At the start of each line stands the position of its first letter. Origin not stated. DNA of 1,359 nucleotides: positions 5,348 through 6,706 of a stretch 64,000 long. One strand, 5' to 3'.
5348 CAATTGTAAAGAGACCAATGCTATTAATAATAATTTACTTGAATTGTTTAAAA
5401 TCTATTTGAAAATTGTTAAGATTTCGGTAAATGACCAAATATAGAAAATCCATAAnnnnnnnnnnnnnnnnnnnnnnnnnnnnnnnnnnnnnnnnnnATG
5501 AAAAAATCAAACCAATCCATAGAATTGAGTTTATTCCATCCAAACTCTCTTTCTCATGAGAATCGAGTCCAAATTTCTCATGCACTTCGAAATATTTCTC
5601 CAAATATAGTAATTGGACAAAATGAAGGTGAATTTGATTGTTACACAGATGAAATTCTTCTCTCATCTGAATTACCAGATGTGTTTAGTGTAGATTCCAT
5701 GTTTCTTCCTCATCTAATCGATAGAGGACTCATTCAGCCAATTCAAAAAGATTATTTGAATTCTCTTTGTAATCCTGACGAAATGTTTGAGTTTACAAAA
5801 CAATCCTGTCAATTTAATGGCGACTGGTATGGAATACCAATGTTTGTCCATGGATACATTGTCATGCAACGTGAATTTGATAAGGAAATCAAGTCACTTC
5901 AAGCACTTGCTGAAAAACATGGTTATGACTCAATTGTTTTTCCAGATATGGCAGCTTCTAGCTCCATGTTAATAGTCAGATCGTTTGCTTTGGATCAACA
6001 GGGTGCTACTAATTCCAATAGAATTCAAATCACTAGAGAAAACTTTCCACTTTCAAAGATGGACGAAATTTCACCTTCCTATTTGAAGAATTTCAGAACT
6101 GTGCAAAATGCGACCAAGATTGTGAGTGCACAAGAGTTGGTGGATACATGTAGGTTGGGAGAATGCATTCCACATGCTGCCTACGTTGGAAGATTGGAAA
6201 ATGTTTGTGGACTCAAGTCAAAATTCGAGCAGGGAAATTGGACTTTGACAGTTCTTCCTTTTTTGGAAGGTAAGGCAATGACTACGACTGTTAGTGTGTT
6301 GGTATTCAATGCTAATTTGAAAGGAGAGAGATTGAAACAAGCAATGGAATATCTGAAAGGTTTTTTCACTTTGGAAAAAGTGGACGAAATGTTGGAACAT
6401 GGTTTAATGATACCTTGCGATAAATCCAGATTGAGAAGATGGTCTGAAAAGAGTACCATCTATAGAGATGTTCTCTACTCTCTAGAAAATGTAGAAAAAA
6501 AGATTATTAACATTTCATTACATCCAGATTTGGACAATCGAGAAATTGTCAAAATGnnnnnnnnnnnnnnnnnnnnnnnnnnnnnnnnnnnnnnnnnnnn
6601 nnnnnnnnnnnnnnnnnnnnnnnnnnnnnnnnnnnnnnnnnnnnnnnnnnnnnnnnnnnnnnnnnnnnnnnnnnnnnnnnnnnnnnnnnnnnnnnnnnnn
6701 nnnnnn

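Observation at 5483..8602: Transketolase carrying an in-frame N-terminal MalE-like (bacterial periplasmic solute-binding protein family 1) domain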

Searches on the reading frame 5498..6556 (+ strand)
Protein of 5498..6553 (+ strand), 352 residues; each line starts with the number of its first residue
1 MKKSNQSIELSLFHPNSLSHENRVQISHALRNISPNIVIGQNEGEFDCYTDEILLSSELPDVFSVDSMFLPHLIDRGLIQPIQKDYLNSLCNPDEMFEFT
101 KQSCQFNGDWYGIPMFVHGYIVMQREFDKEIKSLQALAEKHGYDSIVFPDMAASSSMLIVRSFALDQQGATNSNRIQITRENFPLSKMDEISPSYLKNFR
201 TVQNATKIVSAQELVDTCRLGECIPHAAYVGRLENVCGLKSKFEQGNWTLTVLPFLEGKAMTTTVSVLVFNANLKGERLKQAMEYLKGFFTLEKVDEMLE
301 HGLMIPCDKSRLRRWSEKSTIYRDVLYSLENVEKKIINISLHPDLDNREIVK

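Call 7: search_solved_structures(query=window:5498-6553:+, max_evalue=10, show_alignments=3)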
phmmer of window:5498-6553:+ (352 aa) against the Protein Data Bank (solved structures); distinct sequences matched with E-value up to 10: 6.
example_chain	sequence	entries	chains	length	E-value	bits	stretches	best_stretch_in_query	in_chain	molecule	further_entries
4hcw_A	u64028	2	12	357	6.1e-39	137.1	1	13-349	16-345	thiaminase-I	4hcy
4kys_A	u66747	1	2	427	3.9e-06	29.3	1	33-139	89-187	Thiamine pyridinylase I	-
4thi_A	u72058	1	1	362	6.6e-05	25.2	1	60-136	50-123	PROTEIN (THIAMINASE I)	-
3thi_A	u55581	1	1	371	6.8e-05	25.2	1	60-136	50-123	PROTEIN (THIAMINASE I)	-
2thi_A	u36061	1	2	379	7.1e-05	25.1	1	60-136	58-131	THIAMINASE I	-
5ysb_A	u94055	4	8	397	0.00098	21.4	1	56-125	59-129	Lin1841 protein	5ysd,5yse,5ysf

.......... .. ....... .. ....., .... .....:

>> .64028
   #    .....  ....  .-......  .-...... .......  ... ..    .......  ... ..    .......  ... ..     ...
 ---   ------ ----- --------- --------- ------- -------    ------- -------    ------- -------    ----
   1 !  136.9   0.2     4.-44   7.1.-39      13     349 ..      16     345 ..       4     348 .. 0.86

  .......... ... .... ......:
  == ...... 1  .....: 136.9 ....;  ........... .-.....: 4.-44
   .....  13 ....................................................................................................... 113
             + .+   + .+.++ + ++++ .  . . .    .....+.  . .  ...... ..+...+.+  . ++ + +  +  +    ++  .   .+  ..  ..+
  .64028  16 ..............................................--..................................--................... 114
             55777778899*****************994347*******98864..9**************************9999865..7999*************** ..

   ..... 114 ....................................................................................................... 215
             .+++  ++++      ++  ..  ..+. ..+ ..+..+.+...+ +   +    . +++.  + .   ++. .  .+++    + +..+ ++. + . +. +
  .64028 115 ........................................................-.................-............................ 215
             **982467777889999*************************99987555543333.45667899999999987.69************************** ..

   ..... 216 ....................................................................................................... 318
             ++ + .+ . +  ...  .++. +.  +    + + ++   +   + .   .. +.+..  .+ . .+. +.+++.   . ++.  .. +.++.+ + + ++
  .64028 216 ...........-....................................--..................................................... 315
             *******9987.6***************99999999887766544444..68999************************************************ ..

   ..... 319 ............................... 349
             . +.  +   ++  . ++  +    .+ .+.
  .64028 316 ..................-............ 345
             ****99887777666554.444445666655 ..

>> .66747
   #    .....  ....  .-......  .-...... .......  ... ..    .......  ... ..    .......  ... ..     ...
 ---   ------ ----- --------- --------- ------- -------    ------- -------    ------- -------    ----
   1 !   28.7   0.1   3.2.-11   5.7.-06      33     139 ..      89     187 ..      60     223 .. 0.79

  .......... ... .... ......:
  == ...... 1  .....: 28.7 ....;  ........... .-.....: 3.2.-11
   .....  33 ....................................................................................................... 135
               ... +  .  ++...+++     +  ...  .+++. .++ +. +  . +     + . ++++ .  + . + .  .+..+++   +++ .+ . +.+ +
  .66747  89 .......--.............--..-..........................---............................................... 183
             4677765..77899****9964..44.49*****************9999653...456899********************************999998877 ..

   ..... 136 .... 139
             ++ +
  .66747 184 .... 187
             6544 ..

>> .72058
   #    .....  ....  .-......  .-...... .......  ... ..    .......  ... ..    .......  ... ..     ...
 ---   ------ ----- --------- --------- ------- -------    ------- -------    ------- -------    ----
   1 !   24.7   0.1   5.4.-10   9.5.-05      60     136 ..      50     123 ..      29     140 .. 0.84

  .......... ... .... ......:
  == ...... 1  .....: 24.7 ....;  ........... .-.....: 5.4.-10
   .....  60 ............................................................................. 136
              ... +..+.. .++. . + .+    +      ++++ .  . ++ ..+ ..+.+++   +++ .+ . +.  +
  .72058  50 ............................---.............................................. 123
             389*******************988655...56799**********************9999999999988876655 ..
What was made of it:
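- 5498..6553 (+): N-terminal thiaminase-I-fold domain (residues 1-352), predicted catalytically inactive; unannotated in the public N. gruberi model. PDB 4hcw at E 6e-39 over residues 13-349 (call 7).
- On SBP_bac_1 / MalE-type solute-binding proteins: PDB phmmer lists no MalE at E <= 10 (call 7).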

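Call 8: search_protein_families(library=ncbifam, proteins=[window:5498-6553:+], max_evalue=1)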
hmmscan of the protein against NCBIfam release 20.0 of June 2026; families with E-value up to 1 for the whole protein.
window:5498-6553:+ (352 aa): 1 family
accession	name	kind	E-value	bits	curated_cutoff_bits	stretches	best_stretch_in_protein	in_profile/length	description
TIGR04541.1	thiaminase_BcmE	equivalog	4e-07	29.3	175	1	26-139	48-153/381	thiamine pyridinylase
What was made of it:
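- Closest known: Bacterial thiaminase I. Different: It falls far below the TIGR04541 cut-off (call 8).
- TIGR04541 scores 29 bits against a 175 cut-off (call 8).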

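Call 9: find_homologous_proteins(query=window:5498-6553:+, max_evalue=0.001)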
Query window:5498-6553:+: 1667 candidates shared short words with the query, none scored E <= 0.001.

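Call 23: search_protein_representatives(protein=window:5498-6553:+)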
Query: 352 residues. Proteins with E-value up to 0.001 (for the whole library): 4; up to 1e-10: 1; up to 1e-30: 0. The best 4 are listed.
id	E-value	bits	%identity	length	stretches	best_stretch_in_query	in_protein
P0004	1.7e-28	116.0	28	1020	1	45-337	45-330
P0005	2.3e-07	46.5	28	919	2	55-120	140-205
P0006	2.1e-04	36.8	31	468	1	9-121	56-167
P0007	5.8e-04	35.3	31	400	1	45-141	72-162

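Call 25: search_protein_families(library=pfam, proteins=[P0004, P0005, P0006, P0007], max_evalue=0.01)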
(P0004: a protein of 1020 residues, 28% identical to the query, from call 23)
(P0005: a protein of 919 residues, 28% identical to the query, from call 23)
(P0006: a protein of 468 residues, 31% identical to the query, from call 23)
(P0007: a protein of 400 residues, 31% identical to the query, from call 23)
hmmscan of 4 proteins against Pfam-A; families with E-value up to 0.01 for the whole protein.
P0004 (1020 aa): 7 families
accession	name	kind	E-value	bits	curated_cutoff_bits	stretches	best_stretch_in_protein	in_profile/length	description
PF00456.26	Transketolase_N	-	1e-133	445.9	22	1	354-683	4-333/334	Transketolase, thiamine diphosphate binding domain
PF22156.1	Thiaminase_I-like_N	-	2e-79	264.7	27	1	116-251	1-136/136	Thiaminase I-like, N-terminal domain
PF02779.29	Transket_pyr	-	1.6e-49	168.4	27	1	698-870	1-173/174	Transketolase, pyrimidine binding domain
PF22613.1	Transketolase_C_1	-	1e-32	113.1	27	1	883-988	1-113/113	Transketolase-like TK C-terminal domain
PF02780.25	Transketolase_C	-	4e-09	36.9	25.9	1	889-992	6-124/124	Transketolase, C-terminal domain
PF00676.26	E1_dh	-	0.0036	16.7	22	1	473-590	112-220/300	Dehydrogenase E1 component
PF13292.11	DXP_synthase_N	-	0.0044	16.8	21.2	1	404-540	60-178/274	1-deoxy-D-xylulose-5-phosphate synthase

P0005 (919 aa): 3 families
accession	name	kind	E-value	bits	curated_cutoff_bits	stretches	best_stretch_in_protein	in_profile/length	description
PF01547.30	SBP_bac_1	-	4.2e-50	171.9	26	2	109-396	15-301/307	Bacterial extracellular solute-binding protein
PF13416.11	SBP_bac_8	-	2.8e-43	149.2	27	2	108-386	3-236/279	Bacterial extracellular solute-binding protein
PF20037.4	DUF6440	-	0.0091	16.2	26.5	0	245-258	24-37/53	Family of unknown function (DUF6440)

P0006 (468 aa): 0 families

P0007 (400 aa): 1 family
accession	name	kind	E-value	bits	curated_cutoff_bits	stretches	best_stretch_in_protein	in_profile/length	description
PF22141.1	Thiaminase-1_dom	-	1.1e-19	71.5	27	1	140-286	1-145/146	Thiaminase-1 domain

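Call 26: list_cluster_members(proteins=[P0004, P0007, P0006, P0005])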
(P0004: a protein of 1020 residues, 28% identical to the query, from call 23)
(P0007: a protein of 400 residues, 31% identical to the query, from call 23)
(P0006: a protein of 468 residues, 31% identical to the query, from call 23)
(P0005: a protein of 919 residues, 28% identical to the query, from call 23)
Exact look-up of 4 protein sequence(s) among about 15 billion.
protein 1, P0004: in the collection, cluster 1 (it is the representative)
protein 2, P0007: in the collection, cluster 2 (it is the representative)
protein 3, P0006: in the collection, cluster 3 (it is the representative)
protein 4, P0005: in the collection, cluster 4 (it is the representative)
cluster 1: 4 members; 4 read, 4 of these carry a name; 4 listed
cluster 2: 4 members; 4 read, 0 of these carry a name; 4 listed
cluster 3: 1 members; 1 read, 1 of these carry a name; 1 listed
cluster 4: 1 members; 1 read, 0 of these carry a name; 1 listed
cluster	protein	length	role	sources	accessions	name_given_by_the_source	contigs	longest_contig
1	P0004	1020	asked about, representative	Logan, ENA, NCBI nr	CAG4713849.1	unnamed protein product [Naegleria fowleri]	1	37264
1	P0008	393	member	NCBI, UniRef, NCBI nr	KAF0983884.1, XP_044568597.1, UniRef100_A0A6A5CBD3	hypothetical protein FDP41_007799 [Naegleria fowleri] | Thiaminase I-like N-terminal domain-containing protein n=1 Tax=Naegleria fowleri ... | uncharacterized protein FDP41_007799 [Naegleria fowleri]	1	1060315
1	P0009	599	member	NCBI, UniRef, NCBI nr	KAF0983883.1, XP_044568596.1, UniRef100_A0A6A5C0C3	hypothetical protein FDP41_007798 [Naegleria fowleri] | transketolase n=1 Tax=Naegleria fowleri TaxID=5763 RepID=A0A6A5C0C3_NAEFO | uncharacterized protein FDP41_007798 [Naegleria fowleri]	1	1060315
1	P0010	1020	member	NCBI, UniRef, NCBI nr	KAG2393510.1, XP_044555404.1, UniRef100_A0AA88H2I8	hypothetical protein C9374_007041 [Naegleria lovaniensis] | transketolase n=1 Tax=Naegleria lovaniensis TaxID=51637 RepID=A0AA88H2I8_NAELO | uncharacterized protein C9374_007041 [Naegleria lovaniensis]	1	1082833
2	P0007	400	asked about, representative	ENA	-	-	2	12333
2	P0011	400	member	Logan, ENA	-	-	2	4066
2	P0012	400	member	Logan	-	-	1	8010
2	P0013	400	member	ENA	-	-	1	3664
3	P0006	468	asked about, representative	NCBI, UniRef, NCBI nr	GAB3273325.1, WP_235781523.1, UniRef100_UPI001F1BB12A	extracellular solute-binding protein [Sinomonas notoginsengisoli] | sugar ABC transporter substrate-binding protein n=1 Tax=Sinomonas notoginsengisoli ... | sugar ABC transporter substrate-binding protein [Sinomonas notoginsengisoli]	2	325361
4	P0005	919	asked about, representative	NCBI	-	-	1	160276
